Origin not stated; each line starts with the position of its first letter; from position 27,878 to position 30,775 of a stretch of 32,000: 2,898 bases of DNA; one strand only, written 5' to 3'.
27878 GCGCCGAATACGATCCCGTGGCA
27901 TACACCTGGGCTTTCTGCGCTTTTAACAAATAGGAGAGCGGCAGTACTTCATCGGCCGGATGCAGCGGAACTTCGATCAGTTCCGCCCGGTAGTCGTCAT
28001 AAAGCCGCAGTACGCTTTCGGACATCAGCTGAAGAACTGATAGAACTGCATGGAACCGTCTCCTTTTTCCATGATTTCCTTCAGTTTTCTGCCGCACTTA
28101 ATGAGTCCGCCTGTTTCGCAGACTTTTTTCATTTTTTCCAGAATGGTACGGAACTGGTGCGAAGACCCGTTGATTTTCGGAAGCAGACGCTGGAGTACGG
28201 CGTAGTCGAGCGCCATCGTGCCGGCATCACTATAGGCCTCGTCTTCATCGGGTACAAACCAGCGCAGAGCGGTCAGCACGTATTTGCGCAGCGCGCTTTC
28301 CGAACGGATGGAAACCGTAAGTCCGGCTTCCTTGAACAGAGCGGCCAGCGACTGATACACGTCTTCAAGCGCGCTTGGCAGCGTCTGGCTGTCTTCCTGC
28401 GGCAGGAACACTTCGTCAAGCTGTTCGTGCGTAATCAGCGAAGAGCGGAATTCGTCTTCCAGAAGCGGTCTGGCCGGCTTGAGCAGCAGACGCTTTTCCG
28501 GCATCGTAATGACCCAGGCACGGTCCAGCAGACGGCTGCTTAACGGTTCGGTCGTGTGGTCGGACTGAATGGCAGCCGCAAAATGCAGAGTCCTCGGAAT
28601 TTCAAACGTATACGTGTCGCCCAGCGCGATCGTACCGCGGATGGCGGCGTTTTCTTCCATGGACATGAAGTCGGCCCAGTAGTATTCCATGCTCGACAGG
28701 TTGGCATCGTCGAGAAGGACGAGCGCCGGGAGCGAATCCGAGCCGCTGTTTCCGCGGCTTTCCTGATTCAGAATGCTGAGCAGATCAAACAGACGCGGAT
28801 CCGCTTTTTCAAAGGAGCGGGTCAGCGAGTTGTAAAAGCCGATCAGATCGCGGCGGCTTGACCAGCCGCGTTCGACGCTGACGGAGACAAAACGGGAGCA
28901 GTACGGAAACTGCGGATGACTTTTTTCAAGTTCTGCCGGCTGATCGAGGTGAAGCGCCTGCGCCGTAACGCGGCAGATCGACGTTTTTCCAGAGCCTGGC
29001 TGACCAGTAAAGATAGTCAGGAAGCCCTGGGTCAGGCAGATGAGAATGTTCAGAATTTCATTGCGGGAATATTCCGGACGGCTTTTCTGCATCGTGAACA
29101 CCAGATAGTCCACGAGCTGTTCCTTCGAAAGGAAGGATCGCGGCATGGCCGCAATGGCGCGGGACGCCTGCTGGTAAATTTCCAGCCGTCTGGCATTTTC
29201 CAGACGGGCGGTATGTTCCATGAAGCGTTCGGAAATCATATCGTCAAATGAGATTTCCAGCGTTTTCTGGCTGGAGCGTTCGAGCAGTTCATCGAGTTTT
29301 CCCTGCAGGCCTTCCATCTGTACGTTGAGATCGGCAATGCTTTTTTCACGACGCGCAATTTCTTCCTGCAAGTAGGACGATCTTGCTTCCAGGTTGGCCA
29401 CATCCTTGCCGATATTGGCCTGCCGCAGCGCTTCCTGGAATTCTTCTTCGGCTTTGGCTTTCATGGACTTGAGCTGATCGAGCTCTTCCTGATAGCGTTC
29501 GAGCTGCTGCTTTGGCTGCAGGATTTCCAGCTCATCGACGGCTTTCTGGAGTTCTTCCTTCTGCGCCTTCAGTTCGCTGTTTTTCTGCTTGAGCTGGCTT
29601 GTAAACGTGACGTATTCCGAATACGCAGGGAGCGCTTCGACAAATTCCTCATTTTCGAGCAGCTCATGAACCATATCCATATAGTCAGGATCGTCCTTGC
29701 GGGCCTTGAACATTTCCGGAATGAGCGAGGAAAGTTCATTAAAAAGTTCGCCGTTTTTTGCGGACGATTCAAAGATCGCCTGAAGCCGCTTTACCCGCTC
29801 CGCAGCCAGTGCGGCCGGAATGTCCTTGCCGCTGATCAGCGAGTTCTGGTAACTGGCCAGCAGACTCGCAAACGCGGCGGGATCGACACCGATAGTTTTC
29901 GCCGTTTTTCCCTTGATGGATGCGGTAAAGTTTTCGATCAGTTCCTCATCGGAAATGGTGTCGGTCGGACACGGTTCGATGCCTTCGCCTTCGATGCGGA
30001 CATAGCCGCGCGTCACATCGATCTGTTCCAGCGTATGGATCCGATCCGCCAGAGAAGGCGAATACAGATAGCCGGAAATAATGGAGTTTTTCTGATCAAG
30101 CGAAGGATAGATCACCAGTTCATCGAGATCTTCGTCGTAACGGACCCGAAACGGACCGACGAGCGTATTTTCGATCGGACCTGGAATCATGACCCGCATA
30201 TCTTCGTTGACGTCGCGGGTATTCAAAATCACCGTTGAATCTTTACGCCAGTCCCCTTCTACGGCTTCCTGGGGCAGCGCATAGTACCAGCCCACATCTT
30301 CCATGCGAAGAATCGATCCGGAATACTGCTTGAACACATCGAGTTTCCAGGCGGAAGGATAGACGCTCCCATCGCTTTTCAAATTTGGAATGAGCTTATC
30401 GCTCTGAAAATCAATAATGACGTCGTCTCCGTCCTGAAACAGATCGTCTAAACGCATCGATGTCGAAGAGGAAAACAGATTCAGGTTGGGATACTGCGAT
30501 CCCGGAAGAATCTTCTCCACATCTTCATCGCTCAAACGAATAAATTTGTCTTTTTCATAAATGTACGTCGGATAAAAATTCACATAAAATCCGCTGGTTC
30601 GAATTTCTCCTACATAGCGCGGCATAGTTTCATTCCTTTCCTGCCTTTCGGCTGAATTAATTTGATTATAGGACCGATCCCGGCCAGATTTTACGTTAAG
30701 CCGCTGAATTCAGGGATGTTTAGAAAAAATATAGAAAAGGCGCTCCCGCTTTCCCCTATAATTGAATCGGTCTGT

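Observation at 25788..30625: Two-gene McrBC-derived module: coiled-coil AAA+ NTPase plus DUF2357-like PD-(D/E)xK nuclease, a candidate uncharacterised defence system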

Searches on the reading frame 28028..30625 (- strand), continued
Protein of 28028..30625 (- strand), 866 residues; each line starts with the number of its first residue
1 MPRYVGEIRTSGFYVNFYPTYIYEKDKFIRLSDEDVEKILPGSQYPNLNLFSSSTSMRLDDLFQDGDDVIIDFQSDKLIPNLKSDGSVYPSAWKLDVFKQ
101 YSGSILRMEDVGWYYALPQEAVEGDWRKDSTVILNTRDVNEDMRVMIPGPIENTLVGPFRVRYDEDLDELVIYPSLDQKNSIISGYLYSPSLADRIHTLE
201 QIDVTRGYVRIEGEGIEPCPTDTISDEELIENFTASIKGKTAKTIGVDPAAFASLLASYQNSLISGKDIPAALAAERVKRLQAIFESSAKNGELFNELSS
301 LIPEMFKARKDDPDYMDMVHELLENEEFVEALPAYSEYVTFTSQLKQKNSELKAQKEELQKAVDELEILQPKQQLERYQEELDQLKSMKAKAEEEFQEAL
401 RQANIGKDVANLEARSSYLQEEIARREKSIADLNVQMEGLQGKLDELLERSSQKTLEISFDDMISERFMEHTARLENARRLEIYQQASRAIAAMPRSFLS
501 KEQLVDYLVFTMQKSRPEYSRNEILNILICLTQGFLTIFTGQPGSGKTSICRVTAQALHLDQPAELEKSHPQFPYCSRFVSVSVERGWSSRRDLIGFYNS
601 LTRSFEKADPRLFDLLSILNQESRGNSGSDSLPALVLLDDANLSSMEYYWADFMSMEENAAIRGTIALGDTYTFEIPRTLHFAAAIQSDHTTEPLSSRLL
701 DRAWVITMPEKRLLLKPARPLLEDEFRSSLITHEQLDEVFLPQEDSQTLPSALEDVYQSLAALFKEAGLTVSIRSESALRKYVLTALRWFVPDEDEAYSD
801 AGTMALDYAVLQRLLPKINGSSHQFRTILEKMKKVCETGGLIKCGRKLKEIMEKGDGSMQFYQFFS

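Call 83: get_annotated_region(hit=H1, flank=5000)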
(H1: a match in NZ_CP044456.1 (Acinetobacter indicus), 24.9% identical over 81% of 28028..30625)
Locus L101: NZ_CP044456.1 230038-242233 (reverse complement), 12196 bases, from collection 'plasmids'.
description: Acinetobacter indicus strain B18 plasmid pB18-1, complete sequence
organism: Acinetobacter indicus (NCBI taxid 756892)
taxonomy: Bacteria; Pseudomonadota; Gammaproteobacteria; Moraxellales; Moraxellaceae; Acinetobacter; Acinetobacter indicus
host: -; source: pigeon,stool; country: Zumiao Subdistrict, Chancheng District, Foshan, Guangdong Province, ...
typing (MOB-suite, as given by PLSDB): non-mobilizable
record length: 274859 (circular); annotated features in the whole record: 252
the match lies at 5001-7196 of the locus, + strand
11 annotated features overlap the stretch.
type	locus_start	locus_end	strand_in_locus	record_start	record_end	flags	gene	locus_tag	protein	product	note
CDS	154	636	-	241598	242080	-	-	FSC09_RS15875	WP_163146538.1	hypothetical protein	-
CDS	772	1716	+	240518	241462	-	-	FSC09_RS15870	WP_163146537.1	hypothetical protein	-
CDS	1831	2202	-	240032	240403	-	-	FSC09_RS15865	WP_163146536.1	hypothetical protein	-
CDS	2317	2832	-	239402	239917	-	-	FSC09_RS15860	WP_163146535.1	hypothetical protein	-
CDS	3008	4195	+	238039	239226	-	-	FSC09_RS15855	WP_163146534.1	tetratricopeptide repeat protein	-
CDS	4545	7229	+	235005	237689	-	-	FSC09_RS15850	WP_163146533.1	hypothetical protein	-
CDS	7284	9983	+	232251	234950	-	-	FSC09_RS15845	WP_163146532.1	DUF2357 domain-containing protein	-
CDS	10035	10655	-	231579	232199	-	-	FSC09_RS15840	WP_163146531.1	hypothetical protein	-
CDS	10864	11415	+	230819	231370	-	-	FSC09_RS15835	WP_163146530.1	hypothetical protein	-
CDS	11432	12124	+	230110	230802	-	-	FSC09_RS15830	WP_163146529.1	DNA-directed RNA polymerase subunit alpha C-terminal domain-containing protein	GO:0006351 - DNA-templated transcription [Evidence IEA]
CDS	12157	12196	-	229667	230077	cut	-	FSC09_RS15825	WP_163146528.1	hypothetical protein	-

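Call 89: search_protein_families(library=padloc, proteins=[L100:4753-7044:+, L100:7044-8852:+, L101:4545-7226:+, L101:7284-9980:+], max_evalue=0.001)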
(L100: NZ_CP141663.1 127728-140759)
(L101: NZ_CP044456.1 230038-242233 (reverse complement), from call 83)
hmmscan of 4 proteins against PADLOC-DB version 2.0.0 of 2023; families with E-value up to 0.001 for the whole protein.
L100:4753-7044:+ (764 aa): 1 family
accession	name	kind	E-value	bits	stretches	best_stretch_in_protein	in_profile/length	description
PDLC04547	PDC-M26A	-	5.6e-21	72.8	2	247-555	144-428/724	-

L100:7044-8852:+ (603 aa): 0 families

L101:4545-7226:+ (894 aa): 1 family
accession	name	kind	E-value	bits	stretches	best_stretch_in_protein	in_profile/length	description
PDLC04547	PDC-M26A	-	9.1e-22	75.4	1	350-673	151-432/724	-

L101:7284-9980:+ (899 aa): 0 families

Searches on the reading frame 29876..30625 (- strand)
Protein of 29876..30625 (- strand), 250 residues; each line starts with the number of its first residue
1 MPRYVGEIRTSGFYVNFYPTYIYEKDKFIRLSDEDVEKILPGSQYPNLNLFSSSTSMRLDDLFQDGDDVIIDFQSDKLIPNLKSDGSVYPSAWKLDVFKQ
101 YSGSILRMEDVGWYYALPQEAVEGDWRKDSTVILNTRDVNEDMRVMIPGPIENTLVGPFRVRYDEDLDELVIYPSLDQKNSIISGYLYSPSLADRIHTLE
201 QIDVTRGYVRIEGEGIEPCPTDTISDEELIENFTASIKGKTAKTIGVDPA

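Call 62: search_solved_structures(query=A5, max_evalue=10, show_alignments=0)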
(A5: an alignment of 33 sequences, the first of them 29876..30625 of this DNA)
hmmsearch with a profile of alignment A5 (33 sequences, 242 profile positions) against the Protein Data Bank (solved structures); distinct sequences matched with E-value up to 10: 2.
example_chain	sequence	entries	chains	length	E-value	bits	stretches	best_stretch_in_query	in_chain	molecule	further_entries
1w2q_A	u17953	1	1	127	1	11.9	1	177-237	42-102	CONGLUTIN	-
8si1_E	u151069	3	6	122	1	11.9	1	177-237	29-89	Conglutin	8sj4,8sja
